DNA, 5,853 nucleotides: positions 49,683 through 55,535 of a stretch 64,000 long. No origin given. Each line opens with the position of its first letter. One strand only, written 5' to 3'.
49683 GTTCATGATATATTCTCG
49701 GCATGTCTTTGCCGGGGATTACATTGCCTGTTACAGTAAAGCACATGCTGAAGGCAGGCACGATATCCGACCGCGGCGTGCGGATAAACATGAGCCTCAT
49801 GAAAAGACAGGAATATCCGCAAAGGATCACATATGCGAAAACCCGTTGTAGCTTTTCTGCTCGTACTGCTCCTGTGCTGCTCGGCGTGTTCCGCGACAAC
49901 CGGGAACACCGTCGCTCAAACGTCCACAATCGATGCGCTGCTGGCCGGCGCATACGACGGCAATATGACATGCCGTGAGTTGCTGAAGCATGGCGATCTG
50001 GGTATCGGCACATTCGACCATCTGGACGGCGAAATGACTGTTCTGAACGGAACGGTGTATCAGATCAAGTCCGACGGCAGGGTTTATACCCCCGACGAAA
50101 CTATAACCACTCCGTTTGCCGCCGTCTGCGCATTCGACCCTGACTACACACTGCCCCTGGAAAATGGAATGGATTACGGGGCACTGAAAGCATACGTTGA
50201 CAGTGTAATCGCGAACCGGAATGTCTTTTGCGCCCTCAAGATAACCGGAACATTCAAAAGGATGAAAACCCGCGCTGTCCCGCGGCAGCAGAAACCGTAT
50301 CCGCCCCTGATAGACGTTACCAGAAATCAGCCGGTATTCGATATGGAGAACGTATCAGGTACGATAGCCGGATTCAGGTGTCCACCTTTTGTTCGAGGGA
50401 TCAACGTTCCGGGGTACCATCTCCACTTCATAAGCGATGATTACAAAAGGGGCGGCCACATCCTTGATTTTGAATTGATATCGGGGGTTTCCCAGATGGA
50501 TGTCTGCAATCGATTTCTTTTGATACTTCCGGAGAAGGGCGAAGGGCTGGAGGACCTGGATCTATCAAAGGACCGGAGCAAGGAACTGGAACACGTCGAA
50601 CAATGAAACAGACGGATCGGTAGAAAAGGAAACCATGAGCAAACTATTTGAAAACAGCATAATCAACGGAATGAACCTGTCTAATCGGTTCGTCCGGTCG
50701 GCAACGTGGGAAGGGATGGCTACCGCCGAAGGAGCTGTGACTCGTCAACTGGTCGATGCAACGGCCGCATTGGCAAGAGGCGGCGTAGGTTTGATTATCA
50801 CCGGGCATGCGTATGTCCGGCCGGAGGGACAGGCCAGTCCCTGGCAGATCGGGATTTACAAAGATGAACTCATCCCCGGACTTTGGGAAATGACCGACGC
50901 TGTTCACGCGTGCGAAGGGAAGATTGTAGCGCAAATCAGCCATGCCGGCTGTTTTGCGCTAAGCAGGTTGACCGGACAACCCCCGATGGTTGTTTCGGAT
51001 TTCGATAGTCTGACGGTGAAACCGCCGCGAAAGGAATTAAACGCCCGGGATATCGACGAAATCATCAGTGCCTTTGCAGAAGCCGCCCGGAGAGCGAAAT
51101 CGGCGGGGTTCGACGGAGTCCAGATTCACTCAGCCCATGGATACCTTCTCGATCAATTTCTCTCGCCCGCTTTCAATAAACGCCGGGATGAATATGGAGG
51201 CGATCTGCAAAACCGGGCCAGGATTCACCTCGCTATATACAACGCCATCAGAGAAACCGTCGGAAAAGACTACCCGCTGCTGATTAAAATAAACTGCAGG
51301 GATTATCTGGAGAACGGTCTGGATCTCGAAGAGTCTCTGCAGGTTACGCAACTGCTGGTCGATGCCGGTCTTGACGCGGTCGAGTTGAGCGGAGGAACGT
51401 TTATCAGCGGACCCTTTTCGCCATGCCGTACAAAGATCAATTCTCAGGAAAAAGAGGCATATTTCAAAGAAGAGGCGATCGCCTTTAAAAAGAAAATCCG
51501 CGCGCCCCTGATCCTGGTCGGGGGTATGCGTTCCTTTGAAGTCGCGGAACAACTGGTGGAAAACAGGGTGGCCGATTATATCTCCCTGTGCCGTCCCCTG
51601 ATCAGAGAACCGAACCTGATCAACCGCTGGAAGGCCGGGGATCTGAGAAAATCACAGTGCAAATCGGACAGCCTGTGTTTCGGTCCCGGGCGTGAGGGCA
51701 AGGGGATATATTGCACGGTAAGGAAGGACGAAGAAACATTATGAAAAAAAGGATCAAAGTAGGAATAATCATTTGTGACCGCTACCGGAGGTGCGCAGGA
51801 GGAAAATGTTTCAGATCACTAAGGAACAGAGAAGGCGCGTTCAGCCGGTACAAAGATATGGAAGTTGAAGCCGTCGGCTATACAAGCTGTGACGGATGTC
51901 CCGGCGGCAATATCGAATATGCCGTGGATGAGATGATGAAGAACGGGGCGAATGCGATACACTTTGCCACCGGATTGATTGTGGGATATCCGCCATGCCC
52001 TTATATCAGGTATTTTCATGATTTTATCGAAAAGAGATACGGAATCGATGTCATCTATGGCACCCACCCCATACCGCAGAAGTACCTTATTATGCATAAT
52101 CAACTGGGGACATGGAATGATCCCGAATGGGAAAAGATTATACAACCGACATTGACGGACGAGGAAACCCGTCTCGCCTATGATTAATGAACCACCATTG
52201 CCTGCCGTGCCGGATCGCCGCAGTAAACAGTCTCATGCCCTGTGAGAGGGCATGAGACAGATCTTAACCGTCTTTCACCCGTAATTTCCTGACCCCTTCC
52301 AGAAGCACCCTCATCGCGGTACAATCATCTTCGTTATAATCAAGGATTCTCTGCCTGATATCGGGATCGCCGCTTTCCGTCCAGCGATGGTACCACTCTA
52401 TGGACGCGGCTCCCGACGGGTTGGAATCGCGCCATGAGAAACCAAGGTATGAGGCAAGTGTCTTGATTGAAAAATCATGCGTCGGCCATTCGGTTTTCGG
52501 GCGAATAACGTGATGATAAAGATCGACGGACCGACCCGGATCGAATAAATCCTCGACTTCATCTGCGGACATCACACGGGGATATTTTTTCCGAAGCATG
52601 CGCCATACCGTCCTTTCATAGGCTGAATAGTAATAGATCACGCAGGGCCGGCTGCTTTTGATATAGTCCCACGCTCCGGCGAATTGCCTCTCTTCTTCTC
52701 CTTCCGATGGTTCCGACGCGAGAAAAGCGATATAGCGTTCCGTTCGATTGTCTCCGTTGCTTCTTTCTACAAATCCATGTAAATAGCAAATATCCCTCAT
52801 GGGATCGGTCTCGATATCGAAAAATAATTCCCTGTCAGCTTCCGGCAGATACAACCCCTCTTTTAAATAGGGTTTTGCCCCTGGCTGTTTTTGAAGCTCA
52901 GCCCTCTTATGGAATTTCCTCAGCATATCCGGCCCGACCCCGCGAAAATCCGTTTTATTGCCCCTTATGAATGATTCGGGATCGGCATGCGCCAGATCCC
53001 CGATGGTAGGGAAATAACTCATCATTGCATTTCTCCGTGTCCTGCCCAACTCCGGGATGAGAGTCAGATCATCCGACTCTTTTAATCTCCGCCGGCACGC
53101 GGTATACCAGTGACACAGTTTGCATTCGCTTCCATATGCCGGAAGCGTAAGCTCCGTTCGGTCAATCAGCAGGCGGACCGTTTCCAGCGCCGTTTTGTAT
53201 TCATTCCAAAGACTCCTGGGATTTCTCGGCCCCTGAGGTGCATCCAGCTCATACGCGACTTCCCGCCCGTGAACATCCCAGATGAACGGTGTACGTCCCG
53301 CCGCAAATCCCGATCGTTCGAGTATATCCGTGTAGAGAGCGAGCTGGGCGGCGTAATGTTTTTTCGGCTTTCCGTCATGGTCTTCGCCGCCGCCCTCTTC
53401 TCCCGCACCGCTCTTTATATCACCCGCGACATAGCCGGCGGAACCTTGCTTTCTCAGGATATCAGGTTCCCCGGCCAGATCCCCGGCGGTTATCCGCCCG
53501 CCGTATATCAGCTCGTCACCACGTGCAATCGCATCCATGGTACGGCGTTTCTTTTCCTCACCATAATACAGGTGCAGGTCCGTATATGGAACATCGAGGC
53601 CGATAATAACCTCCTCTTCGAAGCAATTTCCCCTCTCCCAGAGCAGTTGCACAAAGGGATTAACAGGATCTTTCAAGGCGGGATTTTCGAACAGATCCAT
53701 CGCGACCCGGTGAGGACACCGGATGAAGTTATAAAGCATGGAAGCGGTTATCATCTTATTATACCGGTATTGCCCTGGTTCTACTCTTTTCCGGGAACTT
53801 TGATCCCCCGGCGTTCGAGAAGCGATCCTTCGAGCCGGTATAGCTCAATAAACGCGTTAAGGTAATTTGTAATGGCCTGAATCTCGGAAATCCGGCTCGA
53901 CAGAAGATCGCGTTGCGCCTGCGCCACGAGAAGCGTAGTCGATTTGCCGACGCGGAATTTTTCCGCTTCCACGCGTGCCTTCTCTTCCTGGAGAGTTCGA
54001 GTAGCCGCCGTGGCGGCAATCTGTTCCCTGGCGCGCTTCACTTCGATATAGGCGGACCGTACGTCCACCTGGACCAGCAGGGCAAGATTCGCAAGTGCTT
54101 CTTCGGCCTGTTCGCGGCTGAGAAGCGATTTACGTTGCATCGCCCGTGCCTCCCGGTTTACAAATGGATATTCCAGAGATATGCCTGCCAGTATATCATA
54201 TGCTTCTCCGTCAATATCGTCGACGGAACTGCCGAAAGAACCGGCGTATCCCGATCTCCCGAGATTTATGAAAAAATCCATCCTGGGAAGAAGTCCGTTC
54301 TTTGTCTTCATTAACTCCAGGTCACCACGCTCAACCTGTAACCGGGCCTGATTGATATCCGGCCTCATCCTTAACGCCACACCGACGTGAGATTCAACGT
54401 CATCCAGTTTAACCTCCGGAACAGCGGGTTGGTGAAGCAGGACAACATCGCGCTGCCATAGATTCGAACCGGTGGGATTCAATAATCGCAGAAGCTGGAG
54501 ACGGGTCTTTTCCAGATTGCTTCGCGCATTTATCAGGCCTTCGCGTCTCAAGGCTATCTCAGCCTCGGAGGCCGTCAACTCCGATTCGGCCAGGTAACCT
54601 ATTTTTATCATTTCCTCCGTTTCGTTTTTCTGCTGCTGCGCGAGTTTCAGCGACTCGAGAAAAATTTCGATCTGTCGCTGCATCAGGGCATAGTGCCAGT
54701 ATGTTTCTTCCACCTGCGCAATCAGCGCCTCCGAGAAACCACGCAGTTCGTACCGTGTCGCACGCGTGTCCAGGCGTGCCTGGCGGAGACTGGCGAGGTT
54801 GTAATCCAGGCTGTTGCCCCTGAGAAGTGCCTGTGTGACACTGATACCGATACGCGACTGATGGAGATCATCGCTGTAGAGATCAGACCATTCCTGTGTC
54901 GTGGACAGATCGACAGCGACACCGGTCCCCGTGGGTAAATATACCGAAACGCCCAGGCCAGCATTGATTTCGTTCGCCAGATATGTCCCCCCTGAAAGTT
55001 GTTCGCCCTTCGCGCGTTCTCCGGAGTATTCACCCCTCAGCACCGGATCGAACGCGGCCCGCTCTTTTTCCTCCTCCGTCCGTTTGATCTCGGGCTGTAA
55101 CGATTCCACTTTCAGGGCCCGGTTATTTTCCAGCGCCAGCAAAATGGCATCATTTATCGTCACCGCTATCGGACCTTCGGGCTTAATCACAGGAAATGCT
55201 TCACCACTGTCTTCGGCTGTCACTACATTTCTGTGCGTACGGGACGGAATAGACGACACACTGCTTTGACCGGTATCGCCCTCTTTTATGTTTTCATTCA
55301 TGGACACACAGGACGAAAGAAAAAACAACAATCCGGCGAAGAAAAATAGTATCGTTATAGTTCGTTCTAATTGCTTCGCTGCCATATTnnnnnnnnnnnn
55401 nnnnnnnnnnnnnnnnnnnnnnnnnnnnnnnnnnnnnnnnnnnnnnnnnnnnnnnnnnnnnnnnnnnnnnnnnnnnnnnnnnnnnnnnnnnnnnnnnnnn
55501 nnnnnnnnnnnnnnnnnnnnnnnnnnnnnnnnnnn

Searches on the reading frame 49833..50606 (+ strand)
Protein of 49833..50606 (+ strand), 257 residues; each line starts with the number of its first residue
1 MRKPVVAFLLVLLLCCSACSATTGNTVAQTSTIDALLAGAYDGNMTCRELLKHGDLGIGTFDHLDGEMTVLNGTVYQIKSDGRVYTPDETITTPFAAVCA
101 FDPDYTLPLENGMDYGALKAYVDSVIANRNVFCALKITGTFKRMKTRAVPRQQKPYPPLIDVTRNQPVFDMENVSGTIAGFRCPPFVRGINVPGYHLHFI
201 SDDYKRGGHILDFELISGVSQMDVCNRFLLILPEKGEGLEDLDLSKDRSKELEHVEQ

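Call 63: search_protein_families(library=pfam, proteins=[window:49833-50606:+], max_evalue=0.00001)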
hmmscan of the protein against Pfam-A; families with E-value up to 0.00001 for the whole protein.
window:49833-50606:+ (257 aa): 1 family
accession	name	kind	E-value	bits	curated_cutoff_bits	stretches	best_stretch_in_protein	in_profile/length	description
PF03306.18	AAL_decarboxy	-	8e-81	271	25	1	29-240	3-213/219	Alpha-acetolactate decarboxylase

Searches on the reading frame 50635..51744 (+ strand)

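Call 63: search_protein_families(library=pfam, proteins=[window:50635-51744:+], max_evalue=0.00001)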
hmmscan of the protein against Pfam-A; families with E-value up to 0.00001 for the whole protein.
window:50635-51744:+ (369 aa): 1 family
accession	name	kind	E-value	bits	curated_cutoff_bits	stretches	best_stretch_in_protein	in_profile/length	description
PF00724.26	Oxidored_FMN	-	2.4e-62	211.6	27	1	3-335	1-338/342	NADH:flavin oxidoreductase / NADH oxidase family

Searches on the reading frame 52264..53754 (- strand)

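Call 63: search_protein_families(library=pfam, proteins=[window:52264-53754:-], max_evalue=0.00001)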
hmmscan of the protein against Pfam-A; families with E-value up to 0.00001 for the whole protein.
window:52264-53754:- (496 aa): 1 family
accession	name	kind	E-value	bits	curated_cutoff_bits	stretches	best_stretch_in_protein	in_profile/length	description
PF13482.12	RNase_H_2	-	3e-28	99.3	22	1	310-485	1-161/165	RNase_H superfamily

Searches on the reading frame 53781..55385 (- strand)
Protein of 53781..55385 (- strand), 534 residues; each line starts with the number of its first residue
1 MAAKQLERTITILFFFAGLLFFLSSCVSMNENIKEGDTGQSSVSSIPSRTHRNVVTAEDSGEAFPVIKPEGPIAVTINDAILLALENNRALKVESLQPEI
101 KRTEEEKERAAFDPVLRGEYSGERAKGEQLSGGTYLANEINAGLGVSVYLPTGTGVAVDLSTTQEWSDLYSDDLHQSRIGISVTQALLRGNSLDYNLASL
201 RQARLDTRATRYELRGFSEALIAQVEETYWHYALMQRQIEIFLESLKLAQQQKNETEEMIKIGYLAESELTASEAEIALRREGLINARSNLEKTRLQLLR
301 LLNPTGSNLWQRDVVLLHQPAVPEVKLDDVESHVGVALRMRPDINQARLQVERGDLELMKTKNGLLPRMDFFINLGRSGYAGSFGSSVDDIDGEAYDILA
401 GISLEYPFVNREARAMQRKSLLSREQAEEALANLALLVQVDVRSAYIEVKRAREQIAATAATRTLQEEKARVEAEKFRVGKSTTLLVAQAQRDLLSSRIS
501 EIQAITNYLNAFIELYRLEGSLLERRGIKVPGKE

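Call 63: search_protein_families(library=pfam, proteins=[window:53781-55385:-], max_evalue=0.00001)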
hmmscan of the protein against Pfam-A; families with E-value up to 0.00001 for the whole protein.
window:53781-55385:- (534 aa): 1 family
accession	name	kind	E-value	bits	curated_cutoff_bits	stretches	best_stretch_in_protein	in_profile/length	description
PF02321.23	OEP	-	3.1e-41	141.7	22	2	337-518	8-185/187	Outer membrane efflux protein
